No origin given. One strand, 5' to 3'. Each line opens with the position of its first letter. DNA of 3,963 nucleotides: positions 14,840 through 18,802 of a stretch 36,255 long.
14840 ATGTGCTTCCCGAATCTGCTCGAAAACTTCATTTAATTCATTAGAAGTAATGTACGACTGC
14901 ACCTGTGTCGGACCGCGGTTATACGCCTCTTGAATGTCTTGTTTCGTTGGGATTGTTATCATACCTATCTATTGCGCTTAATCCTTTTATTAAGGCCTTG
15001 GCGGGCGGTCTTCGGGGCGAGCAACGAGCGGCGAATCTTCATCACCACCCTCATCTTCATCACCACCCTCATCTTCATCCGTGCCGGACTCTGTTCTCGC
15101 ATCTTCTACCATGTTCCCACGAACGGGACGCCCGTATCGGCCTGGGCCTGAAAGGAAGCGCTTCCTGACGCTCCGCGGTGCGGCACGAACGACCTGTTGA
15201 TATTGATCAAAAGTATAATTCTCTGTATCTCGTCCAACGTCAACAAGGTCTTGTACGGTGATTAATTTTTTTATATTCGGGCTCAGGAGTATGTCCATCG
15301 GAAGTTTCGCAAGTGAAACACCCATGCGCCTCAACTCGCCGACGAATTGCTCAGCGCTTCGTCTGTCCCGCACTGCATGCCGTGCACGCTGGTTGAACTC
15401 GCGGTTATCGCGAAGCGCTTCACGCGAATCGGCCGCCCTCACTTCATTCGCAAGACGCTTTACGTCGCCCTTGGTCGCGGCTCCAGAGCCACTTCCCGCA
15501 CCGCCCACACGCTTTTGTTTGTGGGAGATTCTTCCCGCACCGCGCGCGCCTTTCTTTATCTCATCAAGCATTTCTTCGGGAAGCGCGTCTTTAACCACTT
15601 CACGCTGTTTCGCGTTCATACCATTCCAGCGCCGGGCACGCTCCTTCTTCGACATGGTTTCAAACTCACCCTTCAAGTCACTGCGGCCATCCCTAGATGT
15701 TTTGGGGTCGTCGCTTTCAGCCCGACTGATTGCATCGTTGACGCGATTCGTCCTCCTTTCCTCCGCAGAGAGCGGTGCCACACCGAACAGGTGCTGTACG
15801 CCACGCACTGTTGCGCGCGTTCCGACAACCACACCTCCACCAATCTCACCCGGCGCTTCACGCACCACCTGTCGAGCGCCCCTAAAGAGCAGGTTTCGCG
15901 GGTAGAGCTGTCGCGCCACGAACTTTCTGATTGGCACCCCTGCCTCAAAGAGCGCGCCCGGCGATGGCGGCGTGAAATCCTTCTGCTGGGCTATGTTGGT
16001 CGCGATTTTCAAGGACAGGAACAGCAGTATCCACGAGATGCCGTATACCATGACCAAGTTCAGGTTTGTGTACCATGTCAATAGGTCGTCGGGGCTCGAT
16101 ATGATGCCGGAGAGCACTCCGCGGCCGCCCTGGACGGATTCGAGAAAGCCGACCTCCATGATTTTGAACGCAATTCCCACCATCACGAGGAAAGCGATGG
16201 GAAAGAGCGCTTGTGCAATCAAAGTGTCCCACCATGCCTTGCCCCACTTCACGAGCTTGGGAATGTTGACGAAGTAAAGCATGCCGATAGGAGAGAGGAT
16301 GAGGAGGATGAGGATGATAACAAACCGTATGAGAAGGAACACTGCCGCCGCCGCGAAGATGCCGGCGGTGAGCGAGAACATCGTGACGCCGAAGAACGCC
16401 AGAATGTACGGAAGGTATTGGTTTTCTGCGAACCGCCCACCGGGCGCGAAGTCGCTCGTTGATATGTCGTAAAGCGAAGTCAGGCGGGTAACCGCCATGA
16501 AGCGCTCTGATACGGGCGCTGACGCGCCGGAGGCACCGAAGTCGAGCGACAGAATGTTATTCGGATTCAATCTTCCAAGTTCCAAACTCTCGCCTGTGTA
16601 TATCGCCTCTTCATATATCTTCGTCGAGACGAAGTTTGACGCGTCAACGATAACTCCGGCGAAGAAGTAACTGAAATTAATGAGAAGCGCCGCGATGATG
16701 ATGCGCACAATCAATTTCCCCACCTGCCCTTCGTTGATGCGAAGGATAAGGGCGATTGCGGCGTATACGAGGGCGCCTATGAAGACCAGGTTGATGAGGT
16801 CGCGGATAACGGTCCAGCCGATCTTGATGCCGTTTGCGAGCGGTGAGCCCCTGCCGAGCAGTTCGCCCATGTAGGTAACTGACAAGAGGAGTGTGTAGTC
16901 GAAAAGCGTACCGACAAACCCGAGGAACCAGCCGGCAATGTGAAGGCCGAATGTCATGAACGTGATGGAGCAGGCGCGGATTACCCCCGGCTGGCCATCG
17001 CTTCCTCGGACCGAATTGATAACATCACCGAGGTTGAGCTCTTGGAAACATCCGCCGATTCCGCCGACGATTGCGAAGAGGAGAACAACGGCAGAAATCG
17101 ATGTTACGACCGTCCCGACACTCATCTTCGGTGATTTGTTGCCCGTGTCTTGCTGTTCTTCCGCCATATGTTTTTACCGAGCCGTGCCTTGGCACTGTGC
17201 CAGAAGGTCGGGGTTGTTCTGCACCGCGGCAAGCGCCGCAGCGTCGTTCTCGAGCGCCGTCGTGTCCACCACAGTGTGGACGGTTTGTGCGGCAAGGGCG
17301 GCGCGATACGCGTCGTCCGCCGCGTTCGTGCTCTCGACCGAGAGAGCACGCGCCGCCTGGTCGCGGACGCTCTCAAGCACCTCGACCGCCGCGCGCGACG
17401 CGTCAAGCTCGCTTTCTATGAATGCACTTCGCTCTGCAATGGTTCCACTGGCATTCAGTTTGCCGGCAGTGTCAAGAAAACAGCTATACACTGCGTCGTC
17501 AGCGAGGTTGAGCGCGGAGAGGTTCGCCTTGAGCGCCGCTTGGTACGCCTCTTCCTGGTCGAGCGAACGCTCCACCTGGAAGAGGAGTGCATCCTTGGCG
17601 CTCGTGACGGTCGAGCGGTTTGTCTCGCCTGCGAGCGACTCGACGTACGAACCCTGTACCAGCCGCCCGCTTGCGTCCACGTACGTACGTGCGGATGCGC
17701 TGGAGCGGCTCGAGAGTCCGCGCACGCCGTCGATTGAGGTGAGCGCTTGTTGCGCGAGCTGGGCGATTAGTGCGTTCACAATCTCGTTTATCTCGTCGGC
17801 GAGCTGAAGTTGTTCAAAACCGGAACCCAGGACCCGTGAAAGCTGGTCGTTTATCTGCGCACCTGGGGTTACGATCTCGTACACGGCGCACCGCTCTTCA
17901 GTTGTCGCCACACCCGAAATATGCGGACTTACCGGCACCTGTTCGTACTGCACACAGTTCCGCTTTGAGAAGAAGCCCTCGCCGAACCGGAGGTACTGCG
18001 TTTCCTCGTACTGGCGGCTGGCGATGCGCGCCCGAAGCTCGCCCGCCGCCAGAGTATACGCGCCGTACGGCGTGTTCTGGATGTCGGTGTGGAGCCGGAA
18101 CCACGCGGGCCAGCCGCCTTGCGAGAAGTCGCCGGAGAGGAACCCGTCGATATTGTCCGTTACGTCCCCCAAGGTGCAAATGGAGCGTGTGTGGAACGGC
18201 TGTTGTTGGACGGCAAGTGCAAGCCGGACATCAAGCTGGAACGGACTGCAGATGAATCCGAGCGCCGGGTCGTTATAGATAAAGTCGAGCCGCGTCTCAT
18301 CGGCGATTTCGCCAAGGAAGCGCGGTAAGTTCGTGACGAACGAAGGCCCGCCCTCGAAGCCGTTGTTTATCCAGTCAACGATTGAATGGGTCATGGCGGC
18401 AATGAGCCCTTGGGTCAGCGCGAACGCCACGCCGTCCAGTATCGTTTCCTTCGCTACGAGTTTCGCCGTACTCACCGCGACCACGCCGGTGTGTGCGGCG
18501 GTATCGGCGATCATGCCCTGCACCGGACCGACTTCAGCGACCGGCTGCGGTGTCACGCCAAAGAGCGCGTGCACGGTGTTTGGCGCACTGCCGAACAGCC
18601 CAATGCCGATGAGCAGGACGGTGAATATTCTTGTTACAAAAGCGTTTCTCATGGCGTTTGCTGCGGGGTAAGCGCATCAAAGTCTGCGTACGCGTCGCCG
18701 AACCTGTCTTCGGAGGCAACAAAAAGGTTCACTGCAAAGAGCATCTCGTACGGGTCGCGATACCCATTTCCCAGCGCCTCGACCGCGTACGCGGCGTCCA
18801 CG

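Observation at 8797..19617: Chromosomally embedded T4SS-like operon with no relaxase or coupling protein, and mostly unrecognisable components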

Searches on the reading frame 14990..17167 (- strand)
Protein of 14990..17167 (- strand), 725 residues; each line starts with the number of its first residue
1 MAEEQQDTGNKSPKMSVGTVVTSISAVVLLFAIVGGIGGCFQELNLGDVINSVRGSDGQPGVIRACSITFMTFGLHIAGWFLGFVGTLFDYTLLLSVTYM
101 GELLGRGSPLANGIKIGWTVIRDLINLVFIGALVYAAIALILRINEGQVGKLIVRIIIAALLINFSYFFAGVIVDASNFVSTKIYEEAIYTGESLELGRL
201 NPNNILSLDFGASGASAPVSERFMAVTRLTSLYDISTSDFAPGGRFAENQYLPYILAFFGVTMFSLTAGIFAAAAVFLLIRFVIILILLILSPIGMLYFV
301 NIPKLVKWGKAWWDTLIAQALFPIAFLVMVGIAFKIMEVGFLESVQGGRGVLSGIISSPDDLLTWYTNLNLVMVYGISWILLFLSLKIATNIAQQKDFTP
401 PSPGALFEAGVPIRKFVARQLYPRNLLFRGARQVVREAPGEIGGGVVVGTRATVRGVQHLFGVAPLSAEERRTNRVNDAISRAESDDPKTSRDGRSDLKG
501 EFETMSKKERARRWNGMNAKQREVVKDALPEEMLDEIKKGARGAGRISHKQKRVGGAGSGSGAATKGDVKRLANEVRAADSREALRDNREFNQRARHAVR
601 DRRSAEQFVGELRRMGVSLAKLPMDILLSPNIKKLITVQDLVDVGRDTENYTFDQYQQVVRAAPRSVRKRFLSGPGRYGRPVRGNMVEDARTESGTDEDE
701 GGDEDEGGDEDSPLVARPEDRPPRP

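Call 3: search_protein_families(library=pfam, proteins=[window:14990-17167:-], max_evalue=0.1)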
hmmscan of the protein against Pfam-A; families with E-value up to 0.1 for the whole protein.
window:14990-17167:- (725 aa): 0 families

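Call 7: search_protein_families(library=ncbifam, proteins=[window:14990-17167:-], max_evalue=0.1)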
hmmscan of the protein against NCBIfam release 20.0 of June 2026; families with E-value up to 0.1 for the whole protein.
window:14990-17167:- (725 aa): 0 families

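Call 32: search_protein_families(library=pfam, alignment_id=A4, max_evalue=0.01)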
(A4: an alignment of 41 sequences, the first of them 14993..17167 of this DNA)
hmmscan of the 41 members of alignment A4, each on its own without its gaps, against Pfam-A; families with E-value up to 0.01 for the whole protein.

A. member 1, window:14993-17167:- (725 aa): 0 families

B. families by the number of members that match (of 41 scanned): 8 families
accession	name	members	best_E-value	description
PF04610.19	TrbL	9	1.9e-07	TrbL/VirB6 plasmid conjugal transfer protein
PF03448.22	MgtE_N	1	0.0016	MgtE intracellular N domain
PF07820.17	TraC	1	0.0027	TraC-like protein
PF04898.20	Glu_syn_central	1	0.0033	Glutamate synthase central domain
PF22564.2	HAAS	1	0.0042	HAAS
PF07956.16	DUF1690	1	0.005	Protein of Unknown function (DUF1690)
PF10103.15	Zincin_2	1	0.0054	Zincin-like metallopeptidase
PF24287.1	DUF7475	1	0.0098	Family of unknown function (DUF7475)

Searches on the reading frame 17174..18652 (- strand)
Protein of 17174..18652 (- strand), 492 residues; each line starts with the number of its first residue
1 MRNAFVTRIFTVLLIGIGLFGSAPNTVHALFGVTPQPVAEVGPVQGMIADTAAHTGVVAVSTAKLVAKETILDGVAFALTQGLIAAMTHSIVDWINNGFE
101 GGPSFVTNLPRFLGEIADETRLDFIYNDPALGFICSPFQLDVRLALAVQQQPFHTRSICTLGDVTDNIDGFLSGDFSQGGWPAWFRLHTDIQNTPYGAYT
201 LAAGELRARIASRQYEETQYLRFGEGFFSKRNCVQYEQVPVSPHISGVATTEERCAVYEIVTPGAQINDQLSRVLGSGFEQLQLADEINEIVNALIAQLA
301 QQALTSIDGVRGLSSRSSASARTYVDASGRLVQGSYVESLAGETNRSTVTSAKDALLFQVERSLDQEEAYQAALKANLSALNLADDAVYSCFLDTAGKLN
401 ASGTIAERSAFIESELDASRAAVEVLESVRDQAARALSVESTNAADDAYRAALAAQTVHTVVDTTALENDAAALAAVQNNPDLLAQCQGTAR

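Call 3: search_protein_families(library=pfam, proteins=[window:17174-18652:-], max_evalue=0.1)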
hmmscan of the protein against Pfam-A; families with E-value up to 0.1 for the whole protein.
window:17174-18652:- (492 aa): 0 families

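Call 7: search_protein_families(library=ncbifam, proteins=[window:17174-18652:-], max_evalue=0.1)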
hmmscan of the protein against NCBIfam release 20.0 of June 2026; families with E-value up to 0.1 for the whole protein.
window:17174-18652:- (492 aa): 0 families

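Call 24: search_solved_structures(query=A1, max_evalue=10)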
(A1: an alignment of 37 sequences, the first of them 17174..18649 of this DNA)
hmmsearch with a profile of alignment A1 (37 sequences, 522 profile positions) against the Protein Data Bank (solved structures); distinct sequences matched with E-value up to 10: 13.
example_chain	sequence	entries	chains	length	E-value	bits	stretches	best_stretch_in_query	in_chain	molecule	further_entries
8p0a_A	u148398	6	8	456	0.12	14.5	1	345-470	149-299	Structural maintenance of chromosomes protein 1A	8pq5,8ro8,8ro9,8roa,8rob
8ro6_A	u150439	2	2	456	0.12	14.5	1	345-470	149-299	Structural maintenance of chromosomes protein 1A (SMC1A)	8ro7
4y66_B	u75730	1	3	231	0.29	13.2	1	374-513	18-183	Putative tbpip family protein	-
7kl9_E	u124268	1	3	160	0.3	13.2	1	345-447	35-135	CTC-445.2 inhibitor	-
2zdi_A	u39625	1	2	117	0.73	11.9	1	348-437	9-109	Prefoldin subunit beta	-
5amo_A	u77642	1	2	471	1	11.4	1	366-497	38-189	NOELIN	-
3mq9_A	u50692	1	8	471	1.2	11.2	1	314-438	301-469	Bone marrow stromal antigen 2 fused to Maltose-binding periplasmic protein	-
2dfs_A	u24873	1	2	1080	1.6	10.8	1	384-511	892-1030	Myosin-5A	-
8zbm_C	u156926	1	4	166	2.5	10.1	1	402-491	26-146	Tropomyosin beta chain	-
9n9g_F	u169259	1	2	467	3.4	9.7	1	312-503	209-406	Kinetochore protein Nuf2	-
8zb7_O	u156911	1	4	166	4.6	9.3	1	406-502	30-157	Tropomyosin alpha-1 chain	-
3tkl_B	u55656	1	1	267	6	8.9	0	343-495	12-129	LidA protein, substrate of the Dot/Icm system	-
9y5h_B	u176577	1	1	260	9.5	8.2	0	374-496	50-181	sc-t-SNARE-diff-#3.3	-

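Call 33: search_protein_families(library=pfam, alignment_id=A1, max_evalue=0.01)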
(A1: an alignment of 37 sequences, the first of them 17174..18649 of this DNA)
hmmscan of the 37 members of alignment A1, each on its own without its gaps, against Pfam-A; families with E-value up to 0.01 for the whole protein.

A. member 1, window:17174-18649:- (491 aa): 0 families

B. families by the number of members that match (of 37 scanned): 9 families
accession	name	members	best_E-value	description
PF16403.11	Bact_surface_Ig-like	2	9.7e-20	Bacterial surface protein, Ig-like domain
PF22633.2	F5_F8_type_C_2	2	4.4e-06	NedA-like, galactose-binding domain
PF00754.31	F5_F8_type_C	2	5.4e-06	F5/8 type C domain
PF13605.11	DUF4141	1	1.3e-05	Domain of unknown function (DUF4141)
PF17957.7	Big_7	1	2e-05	Bacterial Ig domain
PF13573.12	SprB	1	0.0006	SprB repeat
PF07765.17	KIP1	1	0.0016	KIP1-like protein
PF25014.1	NET2A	1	0.0052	NET2A-like domain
PF06363.16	Picorna_P3A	1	0.0055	Picornaviridae P3A protein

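Call 47: find_homologous_proteins(query=window:17174-18649:-, max_evalue=0.00001)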
Query window:17174-18649:- (491 aa): 70 proteins with E <= 0.00001 among 8000 candidates.
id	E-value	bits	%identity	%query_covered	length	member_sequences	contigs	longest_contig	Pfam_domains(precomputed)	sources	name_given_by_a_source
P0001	0.0e+0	1068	100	100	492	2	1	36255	-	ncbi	ncbi:MAG: hypothetical protein ACE5F4_00100 [Candidatus Paceibacteria bacterium]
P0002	5.9e-173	594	57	97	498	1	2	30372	-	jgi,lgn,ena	-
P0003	1.5e-137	477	50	97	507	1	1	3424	-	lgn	-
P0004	1.3e-136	474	51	95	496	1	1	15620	-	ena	-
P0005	1.1e-134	468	51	87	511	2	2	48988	-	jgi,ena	-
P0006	1.7e-132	461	52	88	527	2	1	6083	-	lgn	-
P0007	5.3e-131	456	49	98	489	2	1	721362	-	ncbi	ncbi:MAG: hypothetical protein ACJKTH_00970 [Patescibacteria group bacterium UBA2163]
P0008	7.0e-131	455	44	95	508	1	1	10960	-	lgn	-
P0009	1.0e-126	442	49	93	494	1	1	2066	-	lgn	-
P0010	7.7e-125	435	51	85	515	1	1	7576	-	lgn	-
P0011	2.5e-124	434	53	89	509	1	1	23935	-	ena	-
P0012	3.1e-122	427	51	85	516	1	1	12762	-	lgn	-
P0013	2.8e-118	414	50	87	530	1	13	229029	-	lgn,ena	-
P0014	1.0e-117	412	48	85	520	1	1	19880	-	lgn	-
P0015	3.8e-117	410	47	88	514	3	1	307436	-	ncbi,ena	-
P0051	9.3e-52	195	37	64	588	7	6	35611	PF16403.12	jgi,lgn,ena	-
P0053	3.5e-50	189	36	53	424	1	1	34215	PF13605.12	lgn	-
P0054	1.1e-47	181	36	55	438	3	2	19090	PF13605.12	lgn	-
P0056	1.5e-47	181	36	54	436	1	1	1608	PF13605.12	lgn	-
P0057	2.8e-46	176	35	60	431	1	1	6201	-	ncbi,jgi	jgi:hypothetical protein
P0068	2.5e-34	137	37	52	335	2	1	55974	-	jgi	jgi:hypothetical protein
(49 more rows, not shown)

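Call 48: search_protein_families(library=pfam, proteins=[P0053, P0054, P0056, P0051, P0002, P0007, P0057, P0068], max_evalue=0.05)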
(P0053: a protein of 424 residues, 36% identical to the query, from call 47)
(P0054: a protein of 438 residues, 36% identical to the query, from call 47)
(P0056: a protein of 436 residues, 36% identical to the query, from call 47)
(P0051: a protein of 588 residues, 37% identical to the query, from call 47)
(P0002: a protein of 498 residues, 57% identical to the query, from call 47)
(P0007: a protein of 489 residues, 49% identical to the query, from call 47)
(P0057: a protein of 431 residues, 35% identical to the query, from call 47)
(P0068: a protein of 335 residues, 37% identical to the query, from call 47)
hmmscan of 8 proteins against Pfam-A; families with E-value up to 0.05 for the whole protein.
P0053 (424 aa): 1 family
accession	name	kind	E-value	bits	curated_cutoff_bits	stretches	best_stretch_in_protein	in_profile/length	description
PF13605.11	DUF4141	-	1.6e-05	24.6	30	1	6-57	3-49/53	Domain of unknown function (DUF4141)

P0054 (438 aa): 2 families
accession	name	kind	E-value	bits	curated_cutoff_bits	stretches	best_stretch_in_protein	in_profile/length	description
PF13605.11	DUF4141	-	2.8e-06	27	30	1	24-69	6-51/53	Domain of unknown function (DUF4141)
PF11044.13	TMEMspv1-c74-12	-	0.006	17.1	25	1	11-35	7-31/49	Plectrovirus spv1-c74 ORF 12 transmembrane protein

P0056 (436 aa): 1 family
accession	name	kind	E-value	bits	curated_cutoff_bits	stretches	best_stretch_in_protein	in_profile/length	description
PF13605.11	DUF4141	-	2.9e-07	30.2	30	1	22-69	4-51/53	Domain of unknown function (DUF4141)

P0051 (588 aa): 4 families
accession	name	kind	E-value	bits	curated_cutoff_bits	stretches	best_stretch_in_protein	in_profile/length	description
PF16403.11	Bact_surface_Ig-like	-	5.8e-17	62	27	1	514-587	1-71/71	Bacterial surface protein, Ig-like domain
PF24135.1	DUF7402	-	0.0038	17.8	27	1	377-507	7-133/133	Domain of unknown function (DUF7402)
PF00754.31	F5_F8_type_C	-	0.02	15.4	28.2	1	380-492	4-114/127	F5/8 type C domain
PF22021.2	RbmA-like_FnIII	-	0.045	14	27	0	514-580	38-104/111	RbmA-like, FnIII domain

P0002 (498 aa): 0 families

P0007 (489 aa): 0 families

P0057 (431 aa): 0 families

P0068 (335 aa): 0 families

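Call 61: predict_structure(alignment_id=A7)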
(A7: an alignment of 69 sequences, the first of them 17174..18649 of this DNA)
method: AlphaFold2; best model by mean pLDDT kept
length: 491 residues; sequences in the alignment: 69
mean_pLDDT: 72.7   pTM: 0.44
mean pLDDT of the five models: 72.7, 72.3, 71.7, 70.1, 68.1
residues with pLDDT >= 90: 146; 70-90: 147; 50-70: 88; < 50: 110
segments of 3 or more residues with pLDDT < 50: 21-80, 97-102, 149-164, 276-291, 305-309
pLDDT, mean of each block of 10 residues (from residue 1): 78 76 38 35 30 36 42 43 54 50 67 88 80 71 69 40 56 71 76 81 88 86 65 89 75 84 61 50 44 53 50 62 87 85 88 96 98 97 96 77 94 97 98 96 97 94 95 96 86 40
secondary structure, 60 per line:
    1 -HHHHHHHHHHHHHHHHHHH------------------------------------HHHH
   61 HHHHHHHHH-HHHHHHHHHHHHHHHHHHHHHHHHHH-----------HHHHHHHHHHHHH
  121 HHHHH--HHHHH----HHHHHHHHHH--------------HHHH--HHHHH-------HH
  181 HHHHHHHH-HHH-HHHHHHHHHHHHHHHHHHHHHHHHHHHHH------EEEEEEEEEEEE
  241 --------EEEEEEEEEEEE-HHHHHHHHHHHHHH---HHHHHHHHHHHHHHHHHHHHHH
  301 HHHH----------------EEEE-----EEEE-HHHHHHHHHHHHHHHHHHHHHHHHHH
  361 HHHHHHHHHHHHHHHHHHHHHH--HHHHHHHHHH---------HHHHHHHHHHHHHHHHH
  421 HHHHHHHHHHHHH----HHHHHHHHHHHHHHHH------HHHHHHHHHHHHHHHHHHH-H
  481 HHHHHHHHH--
elements in order: H2-20 H57-69 H71-96 H108-125 H128-132 H137-146 H161-164 H167-171 H179-188 H194-222 E229-240 E249-260 H262-275 H279-304 E321-324 E330-333 H335-382 H385-394 H404-433 H438-453 H460-478 H480-489

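Call 65: fold_search(model_id=the predicted structure, library=pdb)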
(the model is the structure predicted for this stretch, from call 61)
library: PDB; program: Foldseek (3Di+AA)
matches with E <= 10: 340; with E <= 0.001: 0
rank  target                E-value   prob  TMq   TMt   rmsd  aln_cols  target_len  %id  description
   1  7rro_B8               1.5e-01  0.15  0.12  0.14  65.7       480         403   13  Structure of the 48-nm repeat doublet microtubule from bovine tracheal cilia (released 2021-10-27)
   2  8dt0_B                1.6e-01  0.77  0.12  0.35  19.9       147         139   22  Scaffolding protein functional sites using deep learning (released 2022-08-10)
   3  8to0_k                1.8e-01  0.14  0.11  0.13  65.5       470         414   11  48-nm repeating structure of doublets from mouse sperm flagella (released 2023-11-01)
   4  8otz_EZ               2.1e-01  0.20  0.15  0.17  73.3       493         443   12  48-nm repeat of the native axonemal doublet microtubule from bovine sperm (released 2023-11-22)
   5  7rro_B7               2.3e-01  0.12  0.11  0.13  65.4       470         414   12  Structure of the 48-nm repeat doublet microtubule from bovine tracheal cilia (released 2021-10-27)
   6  7rro_D7               2.6e-01  0.14  0.13  0.15  68.8       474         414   13  Structure of the 48-nm repeat doublet microtubule from bovine tracheal cilia (released 2021-10-27)
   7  9cpb_5R               2.8e-01  0.12  0.11  0.13  67.0       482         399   14  Atomic model of bovine Fallopian tube cilia doublet microtubule (48-nm periodicity) (released 2024-10-30)
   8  8to0_l                2.8e-01  0.12  0.11  0.13  65.0       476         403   10  48-nm repeating structure of doublets from mouse sperm flagella (released 2023-11-01)
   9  8otz_EX               3.3e-01  0.14  0.14  0.15  74.8       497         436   14  48-nm repeat of the native axonemal doublet microtubule from bovine sperm (released 2023-11-22)
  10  8i7o_D3               3.7e-01  0.12  0.11  0.13  51.6       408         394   12  In situ structure of axonemal doublet microtubules in mouse sperm with 16-nm repeat (released 2023-10-11)
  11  7rro_F1               3.9e-01  0.14  0.13  0.15  54.1       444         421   13  Structure of the 48-nm repeat doublet microtubule from bovine tracheal cilia (released 2021-10-27)
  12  8dt0_A                4.0e-01  0.57  0.12  0.34  18.8       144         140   23  Scaffolding protein functional sites using deep learning (released 2022-08-10)
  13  8i7r_C4               4.2e-01  0.10  0.11  0.14  51.9       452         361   13  In situ structure of axonemal doublet microtubules in mouse sperm with 48-nm repeat (released 2023-10-11)
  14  7rro_B1               4.4e-01  0.09  0.11  0.12  65.2       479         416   13  Structure of the 48-nm repeat doublet microtubule from bovine tracheal cilia (released 2021-10-27)
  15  8to0_Aa               4.7e-01  0.12  0.10  0.16  39.3       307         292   11  48-nm repeating structure of doublets from mouse sperm flagella (released 2023-11-01)
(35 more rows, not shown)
